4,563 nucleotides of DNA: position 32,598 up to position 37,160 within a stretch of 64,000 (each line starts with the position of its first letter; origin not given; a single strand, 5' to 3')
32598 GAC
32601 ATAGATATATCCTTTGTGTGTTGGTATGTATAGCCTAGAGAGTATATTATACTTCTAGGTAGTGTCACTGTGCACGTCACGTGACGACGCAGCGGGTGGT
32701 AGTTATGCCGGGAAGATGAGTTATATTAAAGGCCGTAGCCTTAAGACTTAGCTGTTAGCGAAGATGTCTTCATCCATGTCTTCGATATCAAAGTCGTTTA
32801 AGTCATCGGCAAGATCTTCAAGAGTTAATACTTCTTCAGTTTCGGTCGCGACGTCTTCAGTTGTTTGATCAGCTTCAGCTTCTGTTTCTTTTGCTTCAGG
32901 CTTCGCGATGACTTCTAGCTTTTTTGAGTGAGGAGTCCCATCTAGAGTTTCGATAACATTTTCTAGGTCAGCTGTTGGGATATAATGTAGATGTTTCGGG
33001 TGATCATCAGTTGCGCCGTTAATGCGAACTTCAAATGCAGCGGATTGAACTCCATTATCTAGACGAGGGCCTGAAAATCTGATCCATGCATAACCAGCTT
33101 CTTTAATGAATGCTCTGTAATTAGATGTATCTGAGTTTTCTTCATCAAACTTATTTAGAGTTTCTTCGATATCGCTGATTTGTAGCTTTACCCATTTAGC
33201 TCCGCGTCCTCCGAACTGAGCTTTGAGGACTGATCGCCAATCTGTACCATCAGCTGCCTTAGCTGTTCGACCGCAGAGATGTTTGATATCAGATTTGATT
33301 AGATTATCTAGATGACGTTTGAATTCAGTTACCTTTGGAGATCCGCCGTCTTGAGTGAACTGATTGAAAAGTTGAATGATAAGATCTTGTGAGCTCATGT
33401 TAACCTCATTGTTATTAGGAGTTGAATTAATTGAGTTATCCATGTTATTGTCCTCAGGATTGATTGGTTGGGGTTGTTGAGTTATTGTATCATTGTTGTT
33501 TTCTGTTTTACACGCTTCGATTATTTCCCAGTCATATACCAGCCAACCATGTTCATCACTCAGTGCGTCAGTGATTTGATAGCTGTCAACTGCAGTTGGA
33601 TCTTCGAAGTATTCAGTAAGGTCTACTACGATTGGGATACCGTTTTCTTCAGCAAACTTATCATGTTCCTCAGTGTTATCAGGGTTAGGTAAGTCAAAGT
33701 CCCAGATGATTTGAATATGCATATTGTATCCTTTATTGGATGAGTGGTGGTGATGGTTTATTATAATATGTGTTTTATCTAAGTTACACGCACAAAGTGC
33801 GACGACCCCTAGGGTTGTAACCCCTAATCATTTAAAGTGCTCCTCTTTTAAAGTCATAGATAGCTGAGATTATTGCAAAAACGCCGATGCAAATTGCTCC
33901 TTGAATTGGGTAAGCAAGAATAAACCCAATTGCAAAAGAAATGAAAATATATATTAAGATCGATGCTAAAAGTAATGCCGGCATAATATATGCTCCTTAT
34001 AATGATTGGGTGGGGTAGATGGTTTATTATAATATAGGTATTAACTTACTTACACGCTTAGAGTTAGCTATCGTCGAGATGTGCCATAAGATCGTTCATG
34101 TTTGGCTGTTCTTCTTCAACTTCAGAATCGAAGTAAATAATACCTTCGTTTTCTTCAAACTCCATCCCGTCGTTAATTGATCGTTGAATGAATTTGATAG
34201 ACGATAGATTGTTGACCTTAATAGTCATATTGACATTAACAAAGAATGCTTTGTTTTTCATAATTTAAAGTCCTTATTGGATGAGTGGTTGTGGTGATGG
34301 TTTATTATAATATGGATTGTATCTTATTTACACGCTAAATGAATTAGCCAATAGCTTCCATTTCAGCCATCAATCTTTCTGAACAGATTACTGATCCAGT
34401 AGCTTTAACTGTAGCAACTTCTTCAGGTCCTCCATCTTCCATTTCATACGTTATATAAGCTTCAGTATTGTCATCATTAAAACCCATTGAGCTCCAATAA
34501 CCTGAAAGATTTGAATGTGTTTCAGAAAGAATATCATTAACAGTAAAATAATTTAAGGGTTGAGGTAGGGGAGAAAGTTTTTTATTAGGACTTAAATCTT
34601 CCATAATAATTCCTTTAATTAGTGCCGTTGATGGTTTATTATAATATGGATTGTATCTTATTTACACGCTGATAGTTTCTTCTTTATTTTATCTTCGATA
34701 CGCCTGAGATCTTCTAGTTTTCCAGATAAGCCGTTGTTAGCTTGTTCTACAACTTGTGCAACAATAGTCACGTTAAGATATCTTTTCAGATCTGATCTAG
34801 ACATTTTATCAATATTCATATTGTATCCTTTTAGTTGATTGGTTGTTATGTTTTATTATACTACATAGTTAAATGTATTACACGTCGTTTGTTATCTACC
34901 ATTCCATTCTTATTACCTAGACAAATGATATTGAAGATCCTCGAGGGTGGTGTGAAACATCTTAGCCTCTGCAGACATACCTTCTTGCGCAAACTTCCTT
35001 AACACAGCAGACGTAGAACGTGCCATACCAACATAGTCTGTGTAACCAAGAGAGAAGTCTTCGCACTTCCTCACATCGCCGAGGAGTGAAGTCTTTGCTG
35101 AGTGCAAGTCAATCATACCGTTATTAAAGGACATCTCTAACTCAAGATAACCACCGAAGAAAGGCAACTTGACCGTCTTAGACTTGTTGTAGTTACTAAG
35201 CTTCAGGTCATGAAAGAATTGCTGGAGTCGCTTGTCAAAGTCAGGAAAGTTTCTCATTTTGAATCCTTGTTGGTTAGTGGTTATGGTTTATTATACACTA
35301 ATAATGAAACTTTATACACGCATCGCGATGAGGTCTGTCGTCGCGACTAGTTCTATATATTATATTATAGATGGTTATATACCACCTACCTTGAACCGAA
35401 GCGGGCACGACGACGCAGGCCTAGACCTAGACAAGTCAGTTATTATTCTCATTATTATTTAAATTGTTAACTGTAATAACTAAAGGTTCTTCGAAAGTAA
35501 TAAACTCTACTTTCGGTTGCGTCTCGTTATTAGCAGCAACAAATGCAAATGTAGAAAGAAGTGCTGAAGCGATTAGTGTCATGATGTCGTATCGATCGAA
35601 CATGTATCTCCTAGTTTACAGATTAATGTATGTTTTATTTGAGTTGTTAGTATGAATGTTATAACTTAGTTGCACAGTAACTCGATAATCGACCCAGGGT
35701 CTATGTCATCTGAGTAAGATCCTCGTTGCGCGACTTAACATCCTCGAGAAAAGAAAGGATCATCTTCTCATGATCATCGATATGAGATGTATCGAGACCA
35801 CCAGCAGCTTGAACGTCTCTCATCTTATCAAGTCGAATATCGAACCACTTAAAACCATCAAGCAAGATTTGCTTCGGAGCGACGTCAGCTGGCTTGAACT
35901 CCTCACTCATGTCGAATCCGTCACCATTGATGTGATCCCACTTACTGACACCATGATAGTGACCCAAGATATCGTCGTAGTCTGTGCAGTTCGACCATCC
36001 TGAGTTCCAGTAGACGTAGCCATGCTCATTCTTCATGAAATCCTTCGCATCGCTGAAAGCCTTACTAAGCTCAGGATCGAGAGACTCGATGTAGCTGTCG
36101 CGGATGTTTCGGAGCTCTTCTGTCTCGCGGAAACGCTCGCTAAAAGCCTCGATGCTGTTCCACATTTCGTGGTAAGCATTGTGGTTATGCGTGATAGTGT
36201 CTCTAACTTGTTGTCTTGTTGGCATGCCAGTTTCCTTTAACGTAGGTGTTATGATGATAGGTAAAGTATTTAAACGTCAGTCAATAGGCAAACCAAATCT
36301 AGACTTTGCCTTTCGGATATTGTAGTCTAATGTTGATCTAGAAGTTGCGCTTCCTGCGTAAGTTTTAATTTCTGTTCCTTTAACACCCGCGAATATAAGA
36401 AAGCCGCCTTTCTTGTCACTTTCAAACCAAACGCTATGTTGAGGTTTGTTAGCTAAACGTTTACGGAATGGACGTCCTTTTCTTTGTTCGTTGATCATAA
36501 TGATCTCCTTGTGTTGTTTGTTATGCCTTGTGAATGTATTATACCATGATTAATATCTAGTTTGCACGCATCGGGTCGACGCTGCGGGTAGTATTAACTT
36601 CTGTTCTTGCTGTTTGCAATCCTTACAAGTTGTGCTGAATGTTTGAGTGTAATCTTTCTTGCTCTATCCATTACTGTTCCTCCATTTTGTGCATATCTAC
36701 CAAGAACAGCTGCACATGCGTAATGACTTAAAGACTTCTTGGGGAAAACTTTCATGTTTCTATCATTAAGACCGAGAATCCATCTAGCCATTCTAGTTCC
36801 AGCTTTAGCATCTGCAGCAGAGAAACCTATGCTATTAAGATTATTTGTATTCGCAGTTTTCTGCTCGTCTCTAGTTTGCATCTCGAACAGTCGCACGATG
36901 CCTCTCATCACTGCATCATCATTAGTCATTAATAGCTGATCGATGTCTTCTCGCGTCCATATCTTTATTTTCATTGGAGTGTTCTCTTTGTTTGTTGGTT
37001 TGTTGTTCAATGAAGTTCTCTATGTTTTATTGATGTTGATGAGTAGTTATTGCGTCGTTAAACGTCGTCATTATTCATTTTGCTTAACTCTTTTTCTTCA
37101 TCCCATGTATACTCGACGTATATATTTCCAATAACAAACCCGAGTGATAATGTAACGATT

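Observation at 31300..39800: An 8.5-kb GC-richer early block with sharp edges: candidate long terminal repeat or first-entering host-takeover module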

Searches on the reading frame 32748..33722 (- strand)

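Call 10: search_protein_families(library=pfam, proteins=[window:32748-33722:-], max_evalue=0.1)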
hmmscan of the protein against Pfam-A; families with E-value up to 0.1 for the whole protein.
window:32748-33722:- (324 aa): 1 family
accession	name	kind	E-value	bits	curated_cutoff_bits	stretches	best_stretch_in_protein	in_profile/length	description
PF06050.19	HGD-D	-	0.088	12.8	28.4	0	12-60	267-314/342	2-hydroxyglutaryl-CoA dehydratase, D-component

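Call 11: search_protein_families(library=phrogs, proteins=[window:32748-33722:-], max_evalue=0.01)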
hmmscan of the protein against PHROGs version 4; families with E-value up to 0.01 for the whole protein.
window:32748-33722:- (324 aa): 0 families

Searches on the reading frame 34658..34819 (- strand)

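Call 82: search_protein_families(library=phrogs, proteins=[window:34658-34819:-], max_evalue=0.01)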
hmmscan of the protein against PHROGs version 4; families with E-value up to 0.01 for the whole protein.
window:34658-34819:- (53 aa): 1 family
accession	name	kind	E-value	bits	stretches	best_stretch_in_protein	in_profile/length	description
phrog_386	-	unknown function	0.00054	21.2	1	2-47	20-64/64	-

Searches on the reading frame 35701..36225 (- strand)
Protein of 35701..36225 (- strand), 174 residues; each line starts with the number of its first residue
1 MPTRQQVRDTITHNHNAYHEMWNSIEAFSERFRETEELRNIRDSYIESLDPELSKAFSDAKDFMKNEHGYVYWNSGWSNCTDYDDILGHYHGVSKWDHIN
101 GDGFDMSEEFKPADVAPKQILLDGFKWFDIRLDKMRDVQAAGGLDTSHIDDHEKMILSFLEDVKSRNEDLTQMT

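Call 10: search_protein_families(library=pfam, proteins=[window:35701-36225:-], max_evalue=0.1)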
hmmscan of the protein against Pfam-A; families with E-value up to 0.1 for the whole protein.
window:35701-36225:- (174 aa): 1 family
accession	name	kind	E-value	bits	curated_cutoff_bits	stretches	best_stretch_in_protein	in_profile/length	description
PF20208.3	ARPP-1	-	0.082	12.7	27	0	13-82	140-207/297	ARG and Rhodanese-Phosphatase-superfamily-associated Protein domain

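Call 11: search_protein_families(library=phrogs, proteins=[window:35701-36225:-], max_evalue=0.01)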
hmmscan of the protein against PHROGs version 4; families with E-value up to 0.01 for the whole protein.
window:35701-36225:- (174 aa): 0 families

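Call 90: find_homologous_proteins(query=window:35701-36225:-)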
Query window:35701-36225:- (174 aa): 25 proteins with E <= 0.001 among 69 candidates. Only proteins of 95 to 305 residues were searched: fused or split forms outside these lengths cannot appear, so this answer is no evidence that the protein stands alone or is whole; find_related_loci, which searches DNA, has no such limit.
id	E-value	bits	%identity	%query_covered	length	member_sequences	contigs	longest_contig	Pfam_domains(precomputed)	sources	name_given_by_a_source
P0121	1.5e-100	352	100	89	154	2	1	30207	-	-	-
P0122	1.5e-94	333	82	98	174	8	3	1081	-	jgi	jgi:hypothetical protein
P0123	5.3e-93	328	83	99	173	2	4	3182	-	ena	-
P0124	9.7e-92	324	82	99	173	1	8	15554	-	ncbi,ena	-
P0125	6.2e-91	321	80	99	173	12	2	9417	-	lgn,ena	-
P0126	1.4e-90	320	81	99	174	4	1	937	-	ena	-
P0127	2.1e-88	313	78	99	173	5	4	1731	-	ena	-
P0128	6.7e-87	308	76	99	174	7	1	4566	-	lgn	-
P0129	9.8e-87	307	78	98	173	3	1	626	-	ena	-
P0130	1.2e-85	304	75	98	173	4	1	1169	-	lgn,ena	-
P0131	2.0e-82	293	74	98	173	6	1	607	-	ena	-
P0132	1.3e-80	287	71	99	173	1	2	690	-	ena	-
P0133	1.7e-79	284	70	100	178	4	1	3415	-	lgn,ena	-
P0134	1.1e-77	278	70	98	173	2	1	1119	-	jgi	-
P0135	2.9e-77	276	69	98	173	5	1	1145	-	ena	-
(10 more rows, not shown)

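Call 94: predict_structure(alignment_id=A4)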
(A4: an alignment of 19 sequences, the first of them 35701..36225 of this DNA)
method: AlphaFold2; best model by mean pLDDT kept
length: 174 residues; sequences in the alignment: 19
mean_pLDDT: 77.9   pTM: 0.72
mean pLDDT of the five models: 77.9, 63.6, 60.7, 60.2, 59.8
residues with pLDDT >= 90: 5; 70-90: 136; 50-70: 29; < 50: 4
segments of 3 or more residues with pLDDT < 50: 98-100
pLDDT, mean of each block of 10 residues (from residue 1): 82 83 79 72 76 85 88 66 75 60 60 84 82 81 79 87 87 71
secondary structure, 60 per line:
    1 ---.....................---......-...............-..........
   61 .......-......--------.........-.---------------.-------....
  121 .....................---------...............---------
elements in order: H4-24 H28-33 H35-49 H51-67 H69-74 H83-91 H117-141 H151-165

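Call 97: fold_search(model_id=the predicted structure, library=pdb)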
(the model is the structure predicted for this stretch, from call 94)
No match with E <= 0.001 here; weaker rows may still be real.
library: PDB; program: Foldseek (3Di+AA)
matches with E <= 10: 204; with E <= 0.001: 0
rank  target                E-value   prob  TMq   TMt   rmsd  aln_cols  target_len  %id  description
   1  8unx_R                9.8e-01  0.13  0.21  0.14  16.3       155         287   12  CryoEM structure of beta-2-adrenergic receptor in complex with GTP-bound Gs heterotrimer (Class M) (released 2024-03-06)
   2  3qb5_A                1.3e+00  0.15  0.29  0.26  14.4       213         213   12  Human C3PO complex in the presence of MnSO4 (released 2011-05-11)
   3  3pja_A                1.4e+00  0.21  0.34  0.29  11.5       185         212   14  Crystal structure of human C3PO complex (released 2011-05-11)
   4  1j1j_A                1.5e+00  0.16  0.29  0.25  14.9       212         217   12  Crystal Structure of human Translin (released 2003-12-06)
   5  3pja_C                2.1e+00  0.18  0.33  0.29  11.3       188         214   13  Crystal structure of human C3PO complex (released 2011-05-11)
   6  8unl_R                2.1e+00  0.08  0.21  0.14  16.4       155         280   12  CryoEM structure of beta-2-adrenergic receptor in complex with GTP-bound Gs heterotrimer (Class A) (released 2024-03-06)
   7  1key_C                2.2e+00  0.12  0.29  0.25  17.4       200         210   12  Crystal Structure of Mouse Testis/Brain RNA-binding Protein (TB-RBP) (released 2002-07-03)
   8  3qb5_B                2.2e+00  0.13  0.30  0.25  14.4       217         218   12  Human C3PO complex in the presence of MnSO4 (released 2011-05-11)
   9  3zc0_A                2.2e+00  0.12  0.25  0.24  15.4       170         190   15  Structure of AfC3PO - duplex RNA complex (released 2013-01-23)
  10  6h7j_A                2.2e+00  0.12  0.25  0.16  15.6       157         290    8  ACTIVATED TURKEY BETA1 ADRENOCEPTOR WITH BOUND AGONIST ISOPRENALINE AND NANOBODY Nb80 (released 2018-10-17)
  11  8ge6_R                2.3e+00  0.07  0.20  0.14  15.6       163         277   10  CryoEM structure of beta-2-adrenergic receptor in complex with nucleotide-free Gs heterotrimer (#7 of 20) (released 2024-03-06)
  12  3pja_H                2.6e+00  0.12  0.32  0.27  14.9       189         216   13  Crystal structure of human C3PO complex (released 2011-05-11)
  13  8unr_R                2.6e+00  0.08  0.21  0.14  16.3       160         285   11  CryoEM structure of beta-2-adrenergic receptor in complex with GTP-bound Gs heterotrimer (Class G) (released 2024-03-06)
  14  4r8z_B                2.9e+00  0.05  0.18  0.15  13.1       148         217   13  Crystal Structure of PA4781 HD-GYP domain from Pseudomonas aeruginosa at 2.2A resolution showing a bi-metallic Ni ion  (released 2015-03-04)
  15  8unp_R                3.0e+00  0.07  0.21  0.14  16.5       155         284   11  CryoEM structure of beta-2-adrenergic receptor in complex with GTP-bound Gs heterotrimer (Class E) (released 2024-03-06)
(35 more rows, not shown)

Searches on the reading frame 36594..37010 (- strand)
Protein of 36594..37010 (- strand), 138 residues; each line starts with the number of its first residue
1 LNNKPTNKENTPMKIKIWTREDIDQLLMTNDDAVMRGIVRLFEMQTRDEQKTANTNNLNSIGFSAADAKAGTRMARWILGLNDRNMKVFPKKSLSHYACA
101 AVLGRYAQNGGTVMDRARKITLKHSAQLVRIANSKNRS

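Call 10: search_protein_families(library=pfam, proteins=[window:36594-37010:-], max_evalue=0.1)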
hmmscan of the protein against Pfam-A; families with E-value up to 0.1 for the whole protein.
window:36594-37010:- (138 aa): 0 families

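Call 11: search_protein_families(library=phrogs, proteins=[window:36594-37010:-], max_evalue=0.01)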
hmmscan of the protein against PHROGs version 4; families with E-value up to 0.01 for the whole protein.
window:36594-37010:- (138 aa): 1 family
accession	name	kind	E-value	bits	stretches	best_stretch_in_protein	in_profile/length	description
phrog_21015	-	unknown function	7.1e-17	62.5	1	13-92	4-86/103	-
